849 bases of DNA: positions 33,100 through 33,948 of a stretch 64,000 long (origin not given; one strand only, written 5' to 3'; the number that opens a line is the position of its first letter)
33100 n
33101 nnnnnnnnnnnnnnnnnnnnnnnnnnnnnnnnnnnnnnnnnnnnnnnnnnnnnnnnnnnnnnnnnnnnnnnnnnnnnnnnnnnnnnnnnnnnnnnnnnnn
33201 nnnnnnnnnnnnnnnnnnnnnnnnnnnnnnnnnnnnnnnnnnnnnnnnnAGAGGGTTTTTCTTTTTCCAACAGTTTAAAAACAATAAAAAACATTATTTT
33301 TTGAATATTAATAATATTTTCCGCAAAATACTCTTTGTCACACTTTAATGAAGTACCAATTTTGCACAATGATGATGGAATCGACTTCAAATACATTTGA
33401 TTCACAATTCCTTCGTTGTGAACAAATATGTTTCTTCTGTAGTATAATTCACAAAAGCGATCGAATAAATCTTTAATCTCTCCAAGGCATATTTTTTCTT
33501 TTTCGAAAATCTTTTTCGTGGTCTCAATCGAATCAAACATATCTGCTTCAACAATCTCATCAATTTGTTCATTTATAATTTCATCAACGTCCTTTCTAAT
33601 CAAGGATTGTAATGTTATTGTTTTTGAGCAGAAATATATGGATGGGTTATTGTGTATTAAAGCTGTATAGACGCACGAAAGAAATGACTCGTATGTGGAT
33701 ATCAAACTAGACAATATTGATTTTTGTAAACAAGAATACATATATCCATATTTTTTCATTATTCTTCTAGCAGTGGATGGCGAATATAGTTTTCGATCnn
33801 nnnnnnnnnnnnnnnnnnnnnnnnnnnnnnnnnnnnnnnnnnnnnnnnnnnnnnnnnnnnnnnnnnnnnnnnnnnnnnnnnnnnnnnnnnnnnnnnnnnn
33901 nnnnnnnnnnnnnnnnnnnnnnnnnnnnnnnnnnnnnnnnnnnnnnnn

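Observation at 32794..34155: A 451-aa HEPN-motif gene is spliced, with start/stop coupling, between ugd and its partner epimerase inside a capsule operon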

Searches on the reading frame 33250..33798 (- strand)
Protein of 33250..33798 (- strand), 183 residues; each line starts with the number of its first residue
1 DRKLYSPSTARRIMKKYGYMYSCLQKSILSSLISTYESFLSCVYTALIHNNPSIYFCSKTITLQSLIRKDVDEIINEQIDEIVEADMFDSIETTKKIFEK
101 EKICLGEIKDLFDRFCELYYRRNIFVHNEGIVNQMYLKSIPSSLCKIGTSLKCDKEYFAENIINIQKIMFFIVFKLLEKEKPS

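Call 52: predict_structure(alignment_id=A5)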
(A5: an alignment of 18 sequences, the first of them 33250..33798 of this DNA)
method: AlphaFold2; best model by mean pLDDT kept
length: 183 residues; sequences in the alignment: 18
mean_pLDDT: 90.7   pTM: 0.83
mean pLDDT of the five models: 90.7, 90.3, 90.0, 89.9, 88.7
residues with pLDDT >= 90: 128; 70-90: 47; 50-70: 7; < 50: 1
segments of 3 or more residues with pLDDT < 50: none
pLDDT, mean of each block of 10 residues (from residue 1): 69 89 94 97 93 81 89 89 92 95 93 96 93 95 92 95 98 91 62
secondary structure, 60 per line:
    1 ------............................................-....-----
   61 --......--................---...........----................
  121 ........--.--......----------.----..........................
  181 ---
elements in order: H7-50 H52-55 H63-68 H71-86 H90-100 H105-128 H134-139 H155-180

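Call 56: fold_search(model_id=the predicted structure, library=pdb)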
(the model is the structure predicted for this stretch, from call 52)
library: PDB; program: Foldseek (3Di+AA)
matches with E <= 10: 165; with E <= 0.001: 0
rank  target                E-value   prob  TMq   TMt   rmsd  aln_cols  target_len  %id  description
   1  7tlf_H                5.4e-01  0.12  0.18  0.19  14.9       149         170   13  Structure of the photoacclimated Light Harvesting Complex PE545 from Proteomonas sulcata (released 2022-02-09)
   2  7tja_H                6.0e-01  0.11  0.18  0.19  14.9       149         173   14  Structure of the Light Harvesting Complex PE545 from Proteomonas sulcata (released 2022-04-20)
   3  8el4_D                6.7e-01  0.10  0.18  0.19  15.2       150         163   12  Light harvesting phycobiliprotein HaPE555 from the cryptophyte Hemiselmis andersenii CCMP644 in a tight interface fila (released 2023-10-25)
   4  4lms_D                7.5e-01  0.10  0.18  0.19  15.0       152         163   13  Light harvesting complex PC645 from the cryptophyte Chroomonas sp. CCMP270 (released 2014-06-18)
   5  7tlf_P                7.5e-01  0.10  0.18  0.19  14.9       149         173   14  Structure of the photoacclimated Light Harvesting Complex PE545 from Proteomonas sulcata (released 2022-02-09)
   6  4lmx_F                7.5e-01  0.08  0.17  0.18  17.3       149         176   13  Light harvesting complex PE555 from the cryptophyte Hemiselmis andersenii CCMP644 (released 2014-06-18)
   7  7tja_D                8.0e-01  0.10  0.18  0.19  14.9       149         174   14  Structure of the Light Harvesting Complex PE545 from Proteomonas sulcata (released 2022-04-20)
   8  1qgw_D                8.9e-01  0.10  0.19  0.19  14.8       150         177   15  CRYSTAL STRUCTURE OF PHYCOERYTHRIN 545 FROM THE MARINE CRYPTOPHYTE RHODOMONAS CS24 (released 1999-05-19)
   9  7tlf_D                9.4e-01  0.09  0.18  0.19  14.9       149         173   14  Structure of the photoacclimated Light Harvesting Complex PE545 from Proteomonas sulcata (released 2022-02-09)
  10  8el4_B                9.4e-01  0.07  0.17  0.18  17.4       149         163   14  Light harvesting phycobiliprotein HaPE555 from the cryptophyte Hemiselmis andersenii CCMP644 in a tight interface fila (released 2023-10-25)
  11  7t8s_E                9.9e-01  0.09  0.20  0.21  13.8       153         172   11  Light Harvesting complex phycoerythrin PE 566, from the cryptophyte Cryptomonas pyrenoidifera (released 2023-02-15)
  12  5b13_G                9.9e-01  0.08  0.18  0.18  15.4       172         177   11  Crystal structure of phycoerythrin (released 2016-10-05)
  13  1cpc_A                9.9e-01  0.07  0.15  0.17  14.8       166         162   11  ISOLATION, CRYSTALLIZATION, CRYSTAL STRUCTURE ANALYSIS AND REFINEMENT OF CONSTITUTIVE C-PHYCOCYANIN FROM THE CHROMATIC (released 1993-01-15)
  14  4lmx_D                1.3e+00  0.08  0.18  0.19  15.2       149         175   12  Light harvesting complex PE555 from the cryptophyte Hemiselmis andersenii CCMP644 (released 2014-06-18)
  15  7tlf_N                1.3e+00  0.07  0.18  0.19  16.9       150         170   14  Structure of the photoacclimated Light Harvesting Complex PE545 from Proteomonas sulcata (released 2022-02-09)
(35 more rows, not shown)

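Call 77: fold_search(model_id=the predicted structure, library=viral)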
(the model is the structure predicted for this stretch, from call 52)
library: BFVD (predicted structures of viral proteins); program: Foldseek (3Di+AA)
matches with E <= 10: 133; with E <= 0.001: 1
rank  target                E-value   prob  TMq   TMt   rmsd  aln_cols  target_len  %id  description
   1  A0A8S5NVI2            6.1e-04  1.00  0.68  0.42   7.8       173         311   21  Uncharacterized protein [Siphoviridae sp. ctiPM17]
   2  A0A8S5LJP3            1.6e-01  0.51  0.31  0.27  19.1       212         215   13  Uncharacterized protein [Myoviridae sp. ct6F13]
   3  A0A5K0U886            2.4e-01  0.13  0.18  0.07  22.7       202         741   13  Lipase-like C-terminal domain-containing protein [Yasminevirus sp. GU-2018]
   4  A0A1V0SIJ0            5.0e-01  0.13  0.22  0.15  20.1       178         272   16  Uncharacterized protein [Klosneuvirus KNV1]
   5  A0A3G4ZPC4            5.6e-01  0.25  0.28  0.28  21.2       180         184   13  Uncharacterized protein [Terrestrivirus sp.]
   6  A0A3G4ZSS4            9.7e-01  0.10  0.22  0.20  23.0       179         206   11  Uncharacterized protein [Edafosvirus sp.]
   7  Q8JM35                1.1e+00  0.14  0.25  0.29  14.9       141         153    6  Maco-B 119 [Mamestra configurata nucleopolyhedrovirus B]
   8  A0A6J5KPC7            1.2e+00  0.08  0.21  0.06  15.9       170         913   12  Uncharacterized protein [uncultured Caudovirales phage]
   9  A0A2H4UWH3            1.2e+00  0.07  0.19  0.07  16.6       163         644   17  Transposase [Bodo saltans virus]
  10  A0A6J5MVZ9            1.2e+00  0.06  0.18  0.08  22.6       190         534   13  Uncharacterized protein [uncultured Caudovirales phage]
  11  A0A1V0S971            1.4e+00  0.04  0.14  0.14  17.4       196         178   16  Uncharacterized protein [Catovirus CTV1]
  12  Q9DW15                1.5e+00  0.08  0.19  0.17  16.8       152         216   13  ORF15 protein [Plutella xylostella granulovirus]
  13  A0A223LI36            1.6e+00  0.04  0.15  0.10  20.2       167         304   11  Uncharacterized protein [Erwinia phage vB_EamM_RisingSun]
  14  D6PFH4                2.2e+00  0.07  0.19  0.16  17.8       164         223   11  (no name in the UniProt tables at hand)
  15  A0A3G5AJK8            2.2e+00  0.06  0.19  0.20  20.6       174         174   13  Uncharacterized protein [Sylvanvirus sp.]
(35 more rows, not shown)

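Call 81: find_homologous_proteins(query=A6, max_evalue=0.001)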
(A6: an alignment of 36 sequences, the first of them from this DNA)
Query A6 (36 sequences): 1781 candidates shared short words with the query, none scored E <= 0.001.

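Call 82: search_solved_structures(query=A6, max_evalue=10, show_alignments=3)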
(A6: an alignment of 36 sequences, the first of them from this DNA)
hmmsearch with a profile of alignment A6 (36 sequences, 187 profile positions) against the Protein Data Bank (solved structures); distinct sequences matched with E-value up to 10: 3.
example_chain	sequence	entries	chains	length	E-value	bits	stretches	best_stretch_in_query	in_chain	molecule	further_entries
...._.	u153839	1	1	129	0.11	15.1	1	33-120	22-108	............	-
7c21_A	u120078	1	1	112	0.59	12.7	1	71-119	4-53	Phosphoprotein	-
6ek7_A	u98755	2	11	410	7.8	9.1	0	85-116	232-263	YaxA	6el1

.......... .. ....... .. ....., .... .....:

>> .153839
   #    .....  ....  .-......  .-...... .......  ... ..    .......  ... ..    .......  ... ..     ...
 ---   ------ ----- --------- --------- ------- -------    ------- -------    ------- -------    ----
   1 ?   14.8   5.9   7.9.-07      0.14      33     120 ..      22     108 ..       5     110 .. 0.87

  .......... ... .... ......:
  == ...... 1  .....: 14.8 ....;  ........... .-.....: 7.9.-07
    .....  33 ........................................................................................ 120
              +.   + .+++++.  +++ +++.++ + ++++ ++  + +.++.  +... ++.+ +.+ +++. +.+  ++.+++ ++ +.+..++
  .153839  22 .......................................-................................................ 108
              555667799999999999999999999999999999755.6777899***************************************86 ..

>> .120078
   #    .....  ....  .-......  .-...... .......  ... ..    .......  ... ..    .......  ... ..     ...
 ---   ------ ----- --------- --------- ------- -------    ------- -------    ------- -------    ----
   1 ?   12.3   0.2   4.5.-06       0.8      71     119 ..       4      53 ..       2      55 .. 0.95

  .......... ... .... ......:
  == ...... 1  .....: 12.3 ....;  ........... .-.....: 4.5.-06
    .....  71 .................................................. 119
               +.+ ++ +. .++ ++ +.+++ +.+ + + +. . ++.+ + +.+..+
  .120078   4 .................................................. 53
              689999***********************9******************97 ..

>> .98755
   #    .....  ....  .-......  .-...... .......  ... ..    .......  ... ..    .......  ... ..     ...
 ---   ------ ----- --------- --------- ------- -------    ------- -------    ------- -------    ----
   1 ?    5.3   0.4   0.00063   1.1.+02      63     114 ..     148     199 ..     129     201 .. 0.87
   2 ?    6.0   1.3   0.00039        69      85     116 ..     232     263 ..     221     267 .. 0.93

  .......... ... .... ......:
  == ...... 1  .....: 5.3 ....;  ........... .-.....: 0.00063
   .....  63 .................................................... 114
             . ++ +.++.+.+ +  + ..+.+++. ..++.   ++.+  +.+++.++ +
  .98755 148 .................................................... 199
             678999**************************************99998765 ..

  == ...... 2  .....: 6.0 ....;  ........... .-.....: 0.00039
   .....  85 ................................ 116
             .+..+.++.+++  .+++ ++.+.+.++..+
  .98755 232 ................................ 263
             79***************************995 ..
